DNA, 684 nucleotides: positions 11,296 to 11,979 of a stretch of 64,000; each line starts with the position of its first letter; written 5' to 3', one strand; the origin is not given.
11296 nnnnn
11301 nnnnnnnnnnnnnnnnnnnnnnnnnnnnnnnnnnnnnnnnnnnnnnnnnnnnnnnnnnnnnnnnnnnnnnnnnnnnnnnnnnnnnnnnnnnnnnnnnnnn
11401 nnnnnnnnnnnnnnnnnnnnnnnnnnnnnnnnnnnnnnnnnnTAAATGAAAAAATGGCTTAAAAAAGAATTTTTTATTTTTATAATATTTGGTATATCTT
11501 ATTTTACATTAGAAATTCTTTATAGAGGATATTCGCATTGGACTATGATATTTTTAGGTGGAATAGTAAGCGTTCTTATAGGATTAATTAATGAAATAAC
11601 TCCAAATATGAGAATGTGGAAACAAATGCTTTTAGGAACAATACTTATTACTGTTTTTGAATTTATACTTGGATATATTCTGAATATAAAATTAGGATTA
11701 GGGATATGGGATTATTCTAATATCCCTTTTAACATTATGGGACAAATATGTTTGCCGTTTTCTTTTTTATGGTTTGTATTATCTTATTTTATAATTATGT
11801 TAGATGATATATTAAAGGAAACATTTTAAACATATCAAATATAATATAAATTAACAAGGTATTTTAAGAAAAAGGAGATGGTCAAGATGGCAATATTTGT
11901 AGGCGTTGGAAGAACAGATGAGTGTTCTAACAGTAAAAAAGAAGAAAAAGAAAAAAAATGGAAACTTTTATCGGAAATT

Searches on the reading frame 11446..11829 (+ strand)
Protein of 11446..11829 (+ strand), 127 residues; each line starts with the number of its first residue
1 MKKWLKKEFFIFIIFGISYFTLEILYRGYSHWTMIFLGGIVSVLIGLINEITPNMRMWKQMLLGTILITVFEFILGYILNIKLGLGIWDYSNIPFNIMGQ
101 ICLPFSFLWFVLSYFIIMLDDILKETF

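Call 15: search_protein_families(library=phrogs, proteins=[window:11446-11829:+], max_evalue=0.001)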
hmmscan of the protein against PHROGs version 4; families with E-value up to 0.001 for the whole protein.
window:11446-11829:+ (127 aa): 1 family
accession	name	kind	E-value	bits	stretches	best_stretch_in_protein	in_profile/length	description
phrog_20274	-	unknown function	6.5e-36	124.8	1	17-124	3-112/141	-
